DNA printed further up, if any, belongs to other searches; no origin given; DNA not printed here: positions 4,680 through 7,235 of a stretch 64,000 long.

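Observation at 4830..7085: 751-aa membrane protein with a periplasmic alkaline-phosphatase-like domain inserted into the conserved alaS-ruvX-mltG block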

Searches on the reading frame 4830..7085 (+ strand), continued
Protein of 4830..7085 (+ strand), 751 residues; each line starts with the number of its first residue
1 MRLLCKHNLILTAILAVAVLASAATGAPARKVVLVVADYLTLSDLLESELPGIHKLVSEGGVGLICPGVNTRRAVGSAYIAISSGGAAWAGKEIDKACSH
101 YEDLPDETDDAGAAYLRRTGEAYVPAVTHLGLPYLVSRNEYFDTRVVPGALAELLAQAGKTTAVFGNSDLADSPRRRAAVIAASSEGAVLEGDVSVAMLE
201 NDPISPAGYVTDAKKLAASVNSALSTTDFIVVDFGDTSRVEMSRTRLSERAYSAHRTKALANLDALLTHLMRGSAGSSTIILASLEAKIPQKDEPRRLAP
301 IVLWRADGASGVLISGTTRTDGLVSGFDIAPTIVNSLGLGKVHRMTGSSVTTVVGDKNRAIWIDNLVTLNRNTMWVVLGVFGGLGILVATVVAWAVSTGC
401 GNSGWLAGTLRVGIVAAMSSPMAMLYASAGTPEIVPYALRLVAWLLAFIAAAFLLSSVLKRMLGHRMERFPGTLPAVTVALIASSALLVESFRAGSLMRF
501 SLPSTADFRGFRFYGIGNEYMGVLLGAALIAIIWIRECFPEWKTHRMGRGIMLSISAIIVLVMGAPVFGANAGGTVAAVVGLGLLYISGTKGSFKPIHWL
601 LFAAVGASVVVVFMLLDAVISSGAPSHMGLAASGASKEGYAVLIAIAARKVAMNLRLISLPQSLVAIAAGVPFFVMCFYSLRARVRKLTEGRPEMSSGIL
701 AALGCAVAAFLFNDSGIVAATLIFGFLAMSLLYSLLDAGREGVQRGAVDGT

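Call 25: fold_search(model_id=the predicted structure, library=pdb)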
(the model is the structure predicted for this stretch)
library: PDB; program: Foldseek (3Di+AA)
matches with E <= 10: 751; with E <= 0.001: 34
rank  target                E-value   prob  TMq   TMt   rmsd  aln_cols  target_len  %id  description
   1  7knf_B                9.8e-06  1.00  0.26  0.37  15.1       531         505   12  1.80A resolution structure of independent Phosphoglycerate mutase from C. elegans in complex with a macrocyclic peptid (released 2021-04-07)
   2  7knf_A                1.2e-05  1.00  0.26  0.37  15.7       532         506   12  1.80A resolution structure of independent Phosphoglycerate mutase from C. elegans in complex with a macrocyclic peptid (released 2021-04-07)
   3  5kgm_B                1.3e-05  1.00  0.25  0.35  15.5       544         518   12  2.95A resolution structure of Apo independent phosphoglycerate mutase from C. elegans (monoclinic form) (released 2017-04-05)
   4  5kgn_A                1.6e-05  1.00  0.26  0.36  15.2       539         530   12  1.95A resolution structure of independent phosphoglycerate mutase from C. elegans in complex with a macrocyclic peptid (released 2017-04-05)
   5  5kgm_A                2.1e-05  1.00  0.27  0.37  16.2       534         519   12  2.95A resolution structure of Apo independent phosphoglycerate mutase from C. elegans (monoclinic form) (released 2017-04-05)
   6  5kgn_B                2.1e-05  1.00  0.26  0.36  15.2       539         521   12  1.95A resolution structure of independent phosphoglycerate mutase from C. elegans in complex with a macrocyclic peptid (released 2017-04-05)
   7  7tl7_B                2.1e-05  1.00  0.25  0.35  16.0       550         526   12  1.90A resolution structure of independent phosphoglycerate mutase from C. elegans in complex with a macrocyclic peptid (released 2022-08-10)
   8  5kgl_A                2.7e-05  1.00  0.26  0.36  16.0       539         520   12  2.45A resolution structure of Apo independent phosphoglycerate mutase from C. elegans (orthorhombic form) (released 2017-04-05)
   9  7tl7_A                3.0e-05  1.00  0.25  0.34  16.0       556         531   12  1.90A resolution structure of independent phosphoglycerate mutase from C. elegans in complex with a macrocyclic peptid (released 2022-08-10)
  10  2zkt_B                3.2e-05  1.00  0.25  0.45  12.0       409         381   14  Structure of PH0037 protein from Pyrococcus horikoshii (released 2009-04-21)
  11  7tl7_C                4.1e-05  1.00  0.26  0.35  15.6       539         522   12  1.90A resolution structure of independent phosphoglycerate mutase from C. elegans in complex with a macrocyclic peptid (released 2022-08-10)
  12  7tl7_D                5.8e-05  1.00  0.27  0.37  15.9       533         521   12  1.90A resolution structure of independent phosphoglycerate mutase from C. elegans in complex with a macrocyclic peptid (released 2022-08-10)
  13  7tl8_A                6.1e-05  1.00  0.27  0.39  14.6       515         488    9  1.95A resolution structure of independent phosphoglycerate mutase from S. aureus in complex with a macrocyclic peptide (released 2022-08-10)
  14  5vpu                  6.6e-05  1.00  0.27  0.38  12.9       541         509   12  Crystal Structure of 2,3-bisphosphoglycerate-independent phosphoglycerate mutase bound to 3-phosphoglycerate, from Acine (released 2017-05-24)
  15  2zkt_A                8.2e-05  1.00  0.26  0.53  11.1       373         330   14  Structure of PH0037 protein from Pyrococcus horikoshii (released 2009-04-21)
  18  5i5d_C                1.7e-04  1.00  0.25  0.51   6.8       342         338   12  Salmonella global domain 245 (released 2017-04-19)
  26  6vat_B                5.1e-04  1.00  0.26  0.51   5.1       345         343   13  Structure of the periplasmic domain of YejM from Salmonella typhimurium (released 2020-08-26)
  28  5i5d_B                5.5e-04  1.00  0.25  0.51   6.1       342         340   13  Salmonella global domain 245 (released 2017-04-19)
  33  6vat_D                9.7e-04  1.00  0.25  0.49   5.9       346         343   13  Structure of the periplasmic domain of YejM from Salmonella typhimurium (released 2020-08-26)
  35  6vat_E                1.0e-03  1.00  0.25  0.49   6.2       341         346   13  Structure of the periplasmic domain of YejM from Salmonella typhimurium (released 2020-08-26)
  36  6v8q_A                1.1e-03  1.00  0.25  0.32   5.7       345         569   13  Structure of an inner membrane protein required for PhoPQ regulated increases in outer membrane cardiolipin (released 2020-03-18)
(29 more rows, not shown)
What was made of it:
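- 4917..5894 (+): Extracytoplasmic alkaline-phosphatase-superfamily-fold domain (aa 30-355) lacking the canonical metal ligands and nucleophile. Foldseek, call 25.
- On Alkaline-phosphatase superfamily (fold level): Foldseek against PDB gives 34 hits at E <= 1e-3, all AP-superfamily members, with probability 1.0 (call 25).
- Closest known: PbgA/YejM. Same: Its periplasmic domain is among the structural matches to the X ectodomain (6vat, 5i5d, 6v8q; TM-score about 0.5, call 25).
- Closest known: Cofactor-independent phosphoglycerate mutase / 'Metalloenzyme'. Same: The best Foldseek matches (E 1e-5, call 25).
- Checked: Foldseek hits iPGM, NPP, sulfatases and YejM/PbgA, with best E 1e-5 and probability 1.0 (call 25).
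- The YejM/PbgA periplasmic domain is among the structural matches (TM-score about 0.5, rmsd 5-6 Å over about 345 columns, call 25).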

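Call 34: search_solved_structures(query=A1, max_evalue=10, show_alignments=2)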
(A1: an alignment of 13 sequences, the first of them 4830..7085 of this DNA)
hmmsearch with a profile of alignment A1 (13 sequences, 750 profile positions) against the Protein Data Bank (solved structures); distinct sequences matched with E-value up to 10: 13.
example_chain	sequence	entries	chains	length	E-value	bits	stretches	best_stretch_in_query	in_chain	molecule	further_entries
2ify_A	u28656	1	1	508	0.0041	18.3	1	330-353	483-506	2,3-bisphosphoglycerate-independent phosphoglycerate mutase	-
5kgl_A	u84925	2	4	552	0.0052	17.9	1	329-354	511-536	2,3-bisphosphoglycerate-independent phosphoglycerate mutase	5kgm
5kgn_A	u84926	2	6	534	0.0059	17.7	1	329-354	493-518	2,3-bisphosphoglycerate-independent phosphoglycerate mutase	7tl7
7knf_A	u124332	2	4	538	0.0059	17.7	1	329-354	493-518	2,3-bisphosphoglycerate-independent phosphoglycerate mutase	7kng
7p26_AAA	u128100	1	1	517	0.11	13.5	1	25-119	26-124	Putative arylsulfatase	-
1o99_A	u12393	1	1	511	0.19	12.8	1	330-353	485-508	2,3-BISPHOSPHOGLYCERATE-INDEPENDENT PHOSPHOGLYCERATE MUTASE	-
1ejj_A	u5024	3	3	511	0.19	12.8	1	330-353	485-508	PHOSPHOGLYCERATE MUTASE | 2,3-BISPHOSPHOGLYCERATE-INDEPENDENT PHOSPHOGLYCERATE MUTASE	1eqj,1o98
9wn4_C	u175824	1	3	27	0.24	12.4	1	333-353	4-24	2,3-bisphosphoglycerate-independent phosphoglycerate mutase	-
9bba_A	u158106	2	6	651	0.37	11.8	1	320-347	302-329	S1_8C sulfatase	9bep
5too_A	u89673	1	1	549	0.38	11.7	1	330-359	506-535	Alkaline phosphatase PafA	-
5tj3_A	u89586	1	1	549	0.39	11.7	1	330-359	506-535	Alkaline phosphatase PafA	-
7tl8_A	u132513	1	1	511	0.5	11.4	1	330-353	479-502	2,3-bisphosphoglycerate-independent phosphoglycerate mutase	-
4my4_A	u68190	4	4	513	0.71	10.9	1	330-353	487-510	2,3-bisphosphoglycerate-independent phosphoglycerate mutase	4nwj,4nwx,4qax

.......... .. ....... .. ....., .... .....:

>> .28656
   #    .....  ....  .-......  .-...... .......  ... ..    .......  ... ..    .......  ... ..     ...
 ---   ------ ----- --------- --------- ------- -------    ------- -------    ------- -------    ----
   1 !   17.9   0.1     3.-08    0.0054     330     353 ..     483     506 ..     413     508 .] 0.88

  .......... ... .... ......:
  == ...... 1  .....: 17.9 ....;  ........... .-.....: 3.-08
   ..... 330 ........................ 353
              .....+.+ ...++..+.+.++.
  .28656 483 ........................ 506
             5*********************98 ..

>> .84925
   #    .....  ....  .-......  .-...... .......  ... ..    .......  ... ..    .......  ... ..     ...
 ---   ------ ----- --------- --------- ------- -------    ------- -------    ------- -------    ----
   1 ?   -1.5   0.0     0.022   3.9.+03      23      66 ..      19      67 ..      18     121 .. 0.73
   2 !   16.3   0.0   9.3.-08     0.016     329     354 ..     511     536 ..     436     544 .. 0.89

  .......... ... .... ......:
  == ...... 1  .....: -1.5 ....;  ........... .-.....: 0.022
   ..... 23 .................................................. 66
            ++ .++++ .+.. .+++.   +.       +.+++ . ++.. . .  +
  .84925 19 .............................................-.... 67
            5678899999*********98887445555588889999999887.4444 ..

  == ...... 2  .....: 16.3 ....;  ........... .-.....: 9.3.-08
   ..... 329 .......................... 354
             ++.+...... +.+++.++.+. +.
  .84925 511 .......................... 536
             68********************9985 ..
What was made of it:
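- Closest known: Cofactor-independent phosphoglycerate mutase / 'Metalloenzyme'. Same: A shared C-terminal '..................' helix motif (call 34).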

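Call 35: search_protein_families(library=pfam, alignment_id=A1, max_evalue=0.1)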
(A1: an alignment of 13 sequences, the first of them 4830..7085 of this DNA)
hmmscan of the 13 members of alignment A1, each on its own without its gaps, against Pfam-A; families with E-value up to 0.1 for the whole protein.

A. member 1, window:4830-7085:+ (751 aa): 1 family
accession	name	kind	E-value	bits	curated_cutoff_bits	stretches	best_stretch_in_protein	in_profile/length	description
PF16347.10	SGSH_C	-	0.014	16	29.3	1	316-365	30-79/154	N-sulphoglucosamine sulphohydrolase, C-terminal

B. families by the number of members that match (of 13 scanned): 3 families
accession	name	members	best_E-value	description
PF16347.10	SGSH_C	5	0.00076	N-sulphoglucosamine sulphohydrolase, C-terminal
PF00535.33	Glycos_transf_2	1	6.7e-10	Glycosyl transferase family 2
PF07185.16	DUF1404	1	0.069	Protein of unknown function (DUF1404)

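Call 47: search_protein_representatives(alignment_id=A1)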
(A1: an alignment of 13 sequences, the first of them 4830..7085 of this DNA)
Query: 13 sequences, 750 profile positions. Proteins with E-value up to 0.001 (for the whole library): 5700; up to 1e-10: 4348; up to 1e-30: 2747. The best 150 are listed.
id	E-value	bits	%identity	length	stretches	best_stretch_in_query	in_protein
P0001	0.0e+00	1068.9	-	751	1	5-747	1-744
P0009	0.0e+00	1057.5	-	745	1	3-749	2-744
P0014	1.1e-261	886.5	-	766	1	8-743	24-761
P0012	5.3e-231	785.0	-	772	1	13-748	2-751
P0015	1.7e-220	750.3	-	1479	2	20-738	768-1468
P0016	1.8e-217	740.3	-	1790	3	30-730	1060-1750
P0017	8.7e-217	738.0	-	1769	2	11-740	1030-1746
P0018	1.0e-203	694.8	-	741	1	13-736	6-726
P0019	4.0e-200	682.9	-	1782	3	10-731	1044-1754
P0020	4.4e-192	656.4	-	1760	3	17-740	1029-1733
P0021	1.0e-182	625.4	-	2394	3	28-741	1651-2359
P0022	1.3e-182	625.1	-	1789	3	16-743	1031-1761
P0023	1.0e-176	605.5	-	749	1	13-743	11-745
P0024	1.7e-171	588.3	-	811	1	6-742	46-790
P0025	9.9e-169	579.1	-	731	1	14-742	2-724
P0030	6.7e-153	526.8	-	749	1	10-741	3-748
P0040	7.4e-145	500.2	-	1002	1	5-738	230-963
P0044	7.5e-144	496.9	-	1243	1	9-724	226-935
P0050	6.4e-142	490.5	-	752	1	2-746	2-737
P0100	3.5e-134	464.9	-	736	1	14-740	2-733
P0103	4.7e-134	464.5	-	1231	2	9-737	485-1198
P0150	1.3e-128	446.5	-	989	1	10-743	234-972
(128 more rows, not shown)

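Call 48: search_protein_families(library=pfam, proteins=[P0015, P0016, P0021, P0040, P0044, P0103], max_evalue=0.001)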
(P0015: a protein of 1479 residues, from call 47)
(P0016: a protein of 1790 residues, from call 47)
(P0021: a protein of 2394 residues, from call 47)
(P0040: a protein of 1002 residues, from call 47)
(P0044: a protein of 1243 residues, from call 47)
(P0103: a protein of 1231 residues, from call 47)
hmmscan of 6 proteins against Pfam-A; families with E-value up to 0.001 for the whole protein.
P0015 (1479 aa): 0 families

P0016 (1790 aa): 2 families
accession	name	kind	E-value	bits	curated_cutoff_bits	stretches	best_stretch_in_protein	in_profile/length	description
PF00535.33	Glycos_transf_2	-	5.8e-14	52.8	23.3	1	810-924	3-122/168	Glycosyl transferase family 2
PF16347.10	SGSH_C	-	1.4e-06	29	29.3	0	1350-1385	29-64/154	N-sulphoglucosamine sulphohydrolase, C-terminal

P0021 (2394 aa): 3 families
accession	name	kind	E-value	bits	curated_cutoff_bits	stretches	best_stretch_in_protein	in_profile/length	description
PF03023.19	MurJ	-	1.5e-55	189.1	27.4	1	66-508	3-427/451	Lipid II flippase MurJ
PF00535.33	Glycos_transf_2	-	4.1e-17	63.1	23.3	1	1403-1522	3-127/168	Glycosyl transferase family 2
PF01663.27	Phosphodiest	-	0.00047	20.3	23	0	1891-1920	182-216/342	Type I phosphodiesterase / nucleotide pyrophosphatase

P0040 (1002 aa): 1 family
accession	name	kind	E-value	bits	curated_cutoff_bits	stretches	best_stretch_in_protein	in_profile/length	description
PF00535.33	Glycos_transf_2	-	3.9e-17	63.1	23.3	1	10-129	3-123/168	Glycosyl transferase family 2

P0044 (1243 aa): 1 family
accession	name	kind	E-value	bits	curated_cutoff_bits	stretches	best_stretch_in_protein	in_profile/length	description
PF00535.33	Glycos_transf_2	-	3.4e-14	53.5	23.3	1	6-126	3-128/168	Glycosyl transferase family 2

P0103 (1231 aa): 1 family
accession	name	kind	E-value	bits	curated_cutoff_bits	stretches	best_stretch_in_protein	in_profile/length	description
PF00535.33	Glycos_transf_2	-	3.3e-13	50.4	23.3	1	262-383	3-129/168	Glycosyl transferase family 2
